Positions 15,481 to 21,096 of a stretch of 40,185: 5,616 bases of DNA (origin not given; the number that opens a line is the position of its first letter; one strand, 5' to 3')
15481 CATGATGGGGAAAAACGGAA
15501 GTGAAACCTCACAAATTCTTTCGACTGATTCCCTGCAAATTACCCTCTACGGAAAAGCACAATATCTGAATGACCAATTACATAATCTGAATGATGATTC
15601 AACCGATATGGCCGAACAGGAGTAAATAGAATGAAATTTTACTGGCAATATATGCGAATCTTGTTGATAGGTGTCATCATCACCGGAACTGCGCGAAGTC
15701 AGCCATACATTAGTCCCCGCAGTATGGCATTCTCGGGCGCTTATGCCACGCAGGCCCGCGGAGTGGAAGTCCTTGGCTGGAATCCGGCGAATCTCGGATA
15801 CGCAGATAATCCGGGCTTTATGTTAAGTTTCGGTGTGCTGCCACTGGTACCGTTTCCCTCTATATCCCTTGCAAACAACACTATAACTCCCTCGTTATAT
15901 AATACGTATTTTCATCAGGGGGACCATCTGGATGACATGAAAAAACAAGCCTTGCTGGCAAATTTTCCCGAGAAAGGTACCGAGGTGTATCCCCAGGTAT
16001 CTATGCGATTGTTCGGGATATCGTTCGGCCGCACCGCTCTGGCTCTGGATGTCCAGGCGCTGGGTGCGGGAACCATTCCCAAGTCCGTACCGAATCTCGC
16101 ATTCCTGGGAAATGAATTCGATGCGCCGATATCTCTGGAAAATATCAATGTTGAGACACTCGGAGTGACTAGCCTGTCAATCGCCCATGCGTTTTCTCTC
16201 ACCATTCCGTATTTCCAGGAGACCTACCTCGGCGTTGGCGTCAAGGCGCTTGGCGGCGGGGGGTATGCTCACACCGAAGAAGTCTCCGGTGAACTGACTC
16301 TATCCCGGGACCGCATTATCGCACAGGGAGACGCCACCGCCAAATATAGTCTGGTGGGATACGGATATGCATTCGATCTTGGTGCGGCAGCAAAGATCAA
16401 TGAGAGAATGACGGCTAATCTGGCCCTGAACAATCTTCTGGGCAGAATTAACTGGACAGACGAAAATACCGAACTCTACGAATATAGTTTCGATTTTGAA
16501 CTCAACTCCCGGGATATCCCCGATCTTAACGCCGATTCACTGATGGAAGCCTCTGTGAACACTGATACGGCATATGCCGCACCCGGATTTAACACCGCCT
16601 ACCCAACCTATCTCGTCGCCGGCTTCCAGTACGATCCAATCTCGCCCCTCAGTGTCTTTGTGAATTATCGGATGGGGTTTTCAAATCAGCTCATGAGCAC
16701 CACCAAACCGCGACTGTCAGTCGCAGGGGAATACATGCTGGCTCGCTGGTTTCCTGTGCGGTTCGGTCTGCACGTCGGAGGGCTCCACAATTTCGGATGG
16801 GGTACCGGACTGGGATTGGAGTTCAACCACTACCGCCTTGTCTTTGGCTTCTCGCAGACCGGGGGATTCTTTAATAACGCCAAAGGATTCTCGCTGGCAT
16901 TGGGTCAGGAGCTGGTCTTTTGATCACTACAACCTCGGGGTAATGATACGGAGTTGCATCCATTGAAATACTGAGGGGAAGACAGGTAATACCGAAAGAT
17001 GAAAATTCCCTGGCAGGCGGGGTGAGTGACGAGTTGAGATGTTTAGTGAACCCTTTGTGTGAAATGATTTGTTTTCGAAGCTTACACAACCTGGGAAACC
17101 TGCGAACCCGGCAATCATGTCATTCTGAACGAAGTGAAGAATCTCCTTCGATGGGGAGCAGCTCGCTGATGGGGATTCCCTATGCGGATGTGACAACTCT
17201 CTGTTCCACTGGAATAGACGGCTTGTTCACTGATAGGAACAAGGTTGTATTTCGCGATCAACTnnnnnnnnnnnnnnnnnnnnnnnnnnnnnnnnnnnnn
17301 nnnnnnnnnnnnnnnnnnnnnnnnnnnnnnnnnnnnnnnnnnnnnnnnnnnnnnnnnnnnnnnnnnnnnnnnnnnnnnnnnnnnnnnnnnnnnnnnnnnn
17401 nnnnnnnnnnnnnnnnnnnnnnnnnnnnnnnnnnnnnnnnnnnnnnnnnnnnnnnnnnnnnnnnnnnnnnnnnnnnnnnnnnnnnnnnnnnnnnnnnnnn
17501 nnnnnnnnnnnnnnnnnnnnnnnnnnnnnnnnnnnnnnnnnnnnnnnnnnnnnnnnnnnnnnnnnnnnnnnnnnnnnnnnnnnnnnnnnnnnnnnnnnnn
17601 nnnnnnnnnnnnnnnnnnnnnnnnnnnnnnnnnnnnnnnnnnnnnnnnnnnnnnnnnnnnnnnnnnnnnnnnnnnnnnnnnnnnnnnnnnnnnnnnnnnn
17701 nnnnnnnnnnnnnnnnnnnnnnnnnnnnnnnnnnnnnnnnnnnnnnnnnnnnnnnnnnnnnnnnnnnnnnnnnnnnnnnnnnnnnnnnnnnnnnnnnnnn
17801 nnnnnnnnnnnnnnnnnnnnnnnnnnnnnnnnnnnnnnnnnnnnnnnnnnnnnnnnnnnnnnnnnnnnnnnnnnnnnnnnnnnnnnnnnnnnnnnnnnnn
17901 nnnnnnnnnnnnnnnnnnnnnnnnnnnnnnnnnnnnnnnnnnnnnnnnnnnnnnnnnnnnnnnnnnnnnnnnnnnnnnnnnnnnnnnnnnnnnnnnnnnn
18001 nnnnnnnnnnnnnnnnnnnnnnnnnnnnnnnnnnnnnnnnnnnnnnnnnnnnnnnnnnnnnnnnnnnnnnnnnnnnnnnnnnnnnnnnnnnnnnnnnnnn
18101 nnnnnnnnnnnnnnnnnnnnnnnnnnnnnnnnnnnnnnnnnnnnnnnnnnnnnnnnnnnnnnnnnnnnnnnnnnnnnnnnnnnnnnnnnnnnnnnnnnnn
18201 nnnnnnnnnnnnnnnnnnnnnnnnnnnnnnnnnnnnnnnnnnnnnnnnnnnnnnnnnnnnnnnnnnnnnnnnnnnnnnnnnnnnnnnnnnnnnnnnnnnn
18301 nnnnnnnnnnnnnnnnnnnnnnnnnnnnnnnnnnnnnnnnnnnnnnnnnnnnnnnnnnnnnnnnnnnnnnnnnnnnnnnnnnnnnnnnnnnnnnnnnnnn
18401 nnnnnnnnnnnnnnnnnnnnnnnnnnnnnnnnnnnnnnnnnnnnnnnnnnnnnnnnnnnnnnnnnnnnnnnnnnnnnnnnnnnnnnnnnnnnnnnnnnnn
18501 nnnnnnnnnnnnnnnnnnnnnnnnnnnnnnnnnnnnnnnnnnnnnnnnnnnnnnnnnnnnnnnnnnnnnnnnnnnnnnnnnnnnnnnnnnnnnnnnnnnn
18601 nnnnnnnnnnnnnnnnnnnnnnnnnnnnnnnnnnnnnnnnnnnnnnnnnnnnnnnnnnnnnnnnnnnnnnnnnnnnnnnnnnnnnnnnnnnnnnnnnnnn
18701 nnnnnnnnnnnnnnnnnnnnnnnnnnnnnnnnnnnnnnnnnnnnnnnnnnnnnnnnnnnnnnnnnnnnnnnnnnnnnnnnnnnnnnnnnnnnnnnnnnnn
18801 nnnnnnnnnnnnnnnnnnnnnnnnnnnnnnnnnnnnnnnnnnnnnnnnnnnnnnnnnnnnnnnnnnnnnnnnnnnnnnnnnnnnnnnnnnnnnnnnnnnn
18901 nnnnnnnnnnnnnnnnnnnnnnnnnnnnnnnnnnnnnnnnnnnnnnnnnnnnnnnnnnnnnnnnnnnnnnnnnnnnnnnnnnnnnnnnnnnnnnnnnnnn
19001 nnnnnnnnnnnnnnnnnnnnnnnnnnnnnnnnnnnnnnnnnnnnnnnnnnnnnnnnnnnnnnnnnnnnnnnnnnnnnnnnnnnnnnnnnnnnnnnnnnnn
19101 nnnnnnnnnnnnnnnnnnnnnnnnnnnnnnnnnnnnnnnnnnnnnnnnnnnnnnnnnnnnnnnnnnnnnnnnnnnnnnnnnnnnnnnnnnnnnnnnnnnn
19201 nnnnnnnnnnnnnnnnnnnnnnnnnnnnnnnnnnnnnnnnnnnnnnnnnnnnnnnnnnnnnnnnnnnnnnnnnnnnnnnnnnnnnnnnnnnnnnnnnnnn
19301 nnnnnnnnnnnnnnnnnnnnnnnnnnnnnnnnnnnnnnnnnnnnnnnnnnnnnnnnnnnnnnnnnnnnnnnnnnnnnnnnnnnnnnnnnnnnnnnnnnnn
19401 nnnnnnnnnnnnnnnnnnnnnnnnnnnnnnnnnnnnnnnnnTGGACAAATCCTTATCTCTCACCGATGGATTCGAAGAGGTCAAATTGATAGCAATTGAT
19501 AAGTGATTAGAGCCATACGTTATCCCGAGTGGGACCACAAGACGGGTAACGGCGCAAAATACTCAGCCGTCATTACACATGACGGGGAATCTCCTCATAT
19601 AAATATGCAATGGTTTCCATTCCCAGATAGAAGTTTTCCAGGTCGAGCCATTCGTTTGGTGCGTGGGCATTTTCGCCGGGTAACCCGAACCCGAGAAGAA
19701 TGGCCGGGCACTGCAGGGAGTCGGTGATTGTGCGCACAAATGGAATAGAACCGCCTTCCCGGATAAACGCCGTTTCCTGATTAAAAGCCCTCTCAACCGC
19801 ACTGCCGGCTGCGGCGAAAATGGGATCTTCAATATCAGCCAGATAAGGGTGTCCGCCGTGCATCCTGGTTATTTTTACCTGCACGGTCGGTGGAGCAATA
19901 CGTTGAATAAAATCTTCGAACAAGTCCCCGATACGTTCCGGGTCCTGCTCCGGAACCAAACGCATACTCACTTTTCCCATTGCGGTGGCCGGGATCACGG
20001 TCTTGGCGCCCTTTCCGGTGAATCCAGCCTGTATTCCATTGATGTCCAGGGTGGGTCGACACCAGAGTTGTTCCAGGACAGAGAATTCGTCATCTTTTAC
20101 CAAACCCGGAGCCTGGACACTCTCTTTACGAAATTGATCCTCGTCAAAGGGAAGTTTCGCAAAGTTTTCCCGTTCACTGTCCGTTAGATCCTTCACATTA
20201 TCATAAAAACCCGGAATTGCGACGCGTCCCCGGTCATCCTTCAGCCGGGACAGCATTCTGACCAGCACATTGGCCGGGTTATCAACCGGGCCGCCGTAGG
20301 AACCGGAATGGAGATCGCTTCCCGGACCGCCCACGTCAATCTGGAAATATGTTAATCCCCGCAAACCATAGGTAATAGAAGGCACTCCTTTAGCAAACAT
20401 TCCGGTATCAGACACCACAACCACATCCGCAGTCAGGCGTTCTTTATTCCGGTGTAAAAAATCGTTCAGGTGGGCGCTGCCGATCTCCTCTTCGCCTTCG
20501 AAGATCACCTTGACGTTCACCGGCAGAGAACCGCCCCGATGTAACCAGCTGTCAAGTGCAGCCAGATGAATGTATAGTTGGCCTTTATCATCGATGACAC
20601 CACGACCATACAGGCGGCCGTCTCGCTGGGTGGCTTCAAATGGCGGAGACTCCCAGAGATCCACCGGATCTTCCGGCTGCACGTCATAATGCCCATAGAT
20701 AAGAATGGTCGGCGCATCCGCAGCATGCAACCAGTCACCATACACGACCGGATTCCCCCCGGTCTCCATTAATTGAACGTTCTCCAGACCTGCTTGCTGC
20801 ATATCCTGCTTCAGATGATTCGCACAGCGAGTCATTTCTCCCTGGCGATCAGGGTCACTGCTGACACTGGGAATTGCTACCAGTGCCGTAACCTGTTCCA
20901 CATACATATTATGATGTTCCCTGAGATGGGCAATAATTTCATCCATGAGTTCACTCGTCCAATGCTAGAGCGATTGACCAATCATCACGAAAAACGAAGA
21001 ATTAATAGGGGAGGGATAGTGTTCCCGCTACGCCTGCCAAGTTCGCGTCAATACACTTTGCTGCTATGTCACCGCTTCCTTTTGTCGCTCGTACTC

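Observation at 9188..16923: Tandemly duplicated two-gene cassette: large acidic multi-module lipoprotein + FadL/PorV-like outer-membrane barrel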

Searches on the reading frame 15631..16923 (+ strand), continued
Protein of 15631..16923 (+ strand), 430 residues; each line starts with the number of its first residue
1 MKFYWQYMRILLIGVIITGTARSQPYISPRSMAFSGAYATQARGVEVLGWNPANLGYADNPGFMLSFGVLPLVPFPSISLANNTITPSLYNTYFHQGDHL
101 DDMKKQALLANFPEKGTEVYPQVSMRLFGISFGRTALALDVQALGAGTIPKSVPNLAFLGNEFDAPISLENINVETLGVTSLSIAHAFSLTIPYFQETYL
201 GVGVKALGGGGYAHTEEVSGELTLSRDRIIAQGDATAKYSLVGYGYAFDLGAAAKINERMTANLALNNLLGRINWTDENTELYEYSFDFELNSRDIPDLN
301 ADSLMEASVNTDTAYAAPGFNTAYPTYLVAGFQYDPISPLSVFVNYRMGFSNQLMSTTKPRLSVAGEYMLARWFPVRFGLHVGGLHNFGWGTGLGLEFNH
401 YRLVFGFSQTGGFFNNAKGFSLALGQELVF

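Call 99: search_solved_structures(query=A9, max_evalue=10, show_alignments=2)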
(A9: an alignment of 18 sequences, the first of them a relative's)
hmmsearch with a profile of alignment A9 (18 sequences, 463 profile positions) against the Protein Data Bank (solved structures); distinct sequences matched with E-value up to 10: 5.
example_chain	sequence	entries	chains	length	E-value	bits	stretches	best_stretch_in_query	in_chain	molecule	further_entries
6h3i_F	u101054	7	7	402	3.9e-05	26.1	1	32-91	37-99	PorV | Type IX secretion system protein PorV domain-containing protein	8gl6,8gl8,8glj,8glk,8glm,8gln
3bry_A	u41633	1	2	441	5.2e-05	25.7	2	352-382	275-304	TbuX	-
6z38_A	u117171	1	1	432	0.00097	21.5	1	352-381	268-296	TodX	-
3brz_A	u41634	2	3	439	0.0011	21.3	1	352-381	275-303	TodX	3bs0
6z34_A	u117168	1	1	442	0.16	14.1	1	34-71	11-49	CymD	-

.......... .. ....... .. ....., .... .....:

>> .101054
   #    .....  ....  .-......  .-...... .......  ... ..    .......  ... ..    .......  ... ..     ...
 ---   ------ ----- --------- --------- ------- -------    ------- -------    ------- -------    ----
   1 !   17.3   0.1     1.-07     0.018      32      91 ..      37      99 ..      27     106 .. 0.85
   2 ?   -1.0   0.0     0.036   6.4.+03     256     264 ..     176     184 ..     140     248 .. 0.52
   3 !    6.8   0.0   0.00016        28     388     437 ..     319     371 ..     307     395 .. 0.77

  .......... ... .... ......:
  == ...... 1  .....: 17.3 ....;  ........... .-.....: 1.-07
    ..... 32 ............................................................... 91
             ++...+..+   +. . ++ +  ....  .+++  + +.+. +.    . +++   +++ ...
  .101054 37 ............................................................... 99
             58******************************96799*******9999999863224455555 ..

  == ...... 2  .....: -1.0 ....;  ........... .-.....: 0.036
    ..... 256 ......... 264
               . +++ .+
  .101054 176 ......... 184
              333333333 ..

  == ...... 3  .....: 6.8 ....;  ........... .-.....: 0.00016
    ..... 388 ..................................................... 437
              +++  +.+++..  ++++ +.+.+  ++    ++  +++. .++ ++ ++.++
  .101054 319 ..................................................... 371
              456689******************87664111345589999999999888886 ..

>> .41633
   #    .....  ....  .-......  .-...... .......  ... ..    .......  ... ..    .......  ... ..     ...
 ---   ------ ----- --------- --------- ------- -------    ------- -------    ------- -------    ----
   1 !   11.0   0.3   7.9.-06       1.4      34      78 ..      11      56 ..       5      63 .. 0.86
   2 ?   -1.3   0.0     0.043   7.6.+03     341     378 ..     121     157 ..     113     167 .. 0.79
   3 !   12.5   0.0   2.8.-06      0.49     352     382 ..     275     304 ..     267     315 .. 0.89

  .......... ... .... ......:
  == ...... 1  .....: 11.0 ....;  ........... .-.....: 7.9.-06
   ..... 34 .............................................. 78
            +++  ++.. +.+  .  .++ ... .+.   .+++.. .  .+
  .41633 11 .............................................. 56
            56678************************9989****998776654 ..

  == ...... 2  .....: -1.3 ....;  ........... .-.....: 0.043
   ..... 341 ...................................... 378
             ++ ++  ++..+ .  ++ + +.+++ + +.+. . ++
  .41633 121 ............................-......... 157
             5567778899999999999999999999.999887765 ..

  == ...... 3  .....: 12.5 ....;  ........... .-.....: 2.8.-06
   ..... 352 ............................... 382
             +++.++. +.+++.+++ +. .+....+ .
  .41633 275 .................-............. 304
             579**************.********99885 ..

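Call 109: search_solved_structures(query=A10, max_evalue=10, show_alignments=2)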
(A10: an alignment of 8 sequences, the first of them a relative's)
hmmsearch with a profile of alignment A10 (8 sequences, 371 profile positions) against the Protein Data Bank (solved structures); distinct sequences matched with E-value up to 10: 1.
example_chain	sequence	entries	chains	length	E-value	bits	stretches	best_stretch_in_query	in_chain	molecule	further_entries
8siu_B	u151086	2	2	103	0.94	11.5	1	283-337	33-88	Origin recognition complex subunit 2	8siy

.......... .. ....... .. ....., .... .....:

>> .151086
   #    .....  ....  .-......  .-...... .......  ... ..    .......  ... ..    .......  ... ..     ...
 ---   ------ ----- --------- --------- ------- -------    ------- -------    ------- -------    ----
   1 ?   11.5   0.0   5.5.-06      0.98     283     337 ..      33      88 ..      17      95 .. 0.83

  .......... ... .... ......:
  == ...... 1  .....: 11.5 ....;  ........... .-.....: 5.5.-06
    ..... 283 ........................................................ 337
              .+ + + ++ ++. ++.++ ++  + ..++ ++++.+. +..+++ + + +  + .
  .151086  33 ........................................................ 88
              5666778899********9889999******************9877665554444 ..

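Call 114: search_dna_similar(query=window:15631-16923:+, collection=plasmids, mode=protein, max_evalue=0.01, max_rows=15)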
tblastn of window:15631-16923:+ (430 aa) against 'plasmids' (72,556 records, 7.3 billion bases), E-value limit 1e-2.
No match.

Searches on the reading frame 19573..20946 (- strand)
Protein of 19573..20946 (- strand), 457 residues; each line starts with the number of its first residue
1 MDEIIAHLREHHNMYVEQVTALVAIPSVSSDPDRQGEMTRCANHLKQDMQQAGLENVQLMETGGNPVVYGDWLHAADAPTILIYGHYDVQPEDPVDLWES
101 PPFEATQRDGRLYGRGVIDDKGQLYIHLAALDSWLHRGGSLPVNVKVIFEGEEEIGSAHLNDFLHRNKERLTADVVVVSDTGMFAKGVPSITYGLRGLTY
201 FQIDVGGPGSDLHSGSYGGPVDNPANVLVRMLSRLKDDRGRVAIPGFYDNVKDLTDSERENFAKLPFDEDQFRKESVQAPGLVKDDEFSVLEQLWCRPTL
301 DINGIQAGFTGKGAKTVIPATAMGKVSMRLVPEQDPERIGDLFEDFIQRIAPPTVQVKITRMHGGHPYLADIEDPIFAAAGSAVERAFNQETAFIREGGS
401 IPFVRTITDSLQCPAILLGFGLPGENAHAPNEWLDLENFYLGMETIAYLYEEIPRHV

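Call 72: search_protein_families(library=pfam, proteins=[window:19573-20946:-], max_evalue=0.001)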
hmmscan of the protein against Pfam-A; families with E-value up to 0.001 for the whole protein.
window:19573-20946:- (457 aa): 2 families
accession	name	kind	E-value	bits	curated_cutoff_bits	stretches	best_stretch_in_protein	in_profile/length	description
PF01546.33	Peptidase_M20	-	3e-35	122.4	24.6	1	82-451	1-205/206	Peptidase family M20/M25/M40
PF07687.19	M20_dimer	-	1e-17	64.4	21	1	193-353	1-105/107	Peptidase dimerisation domain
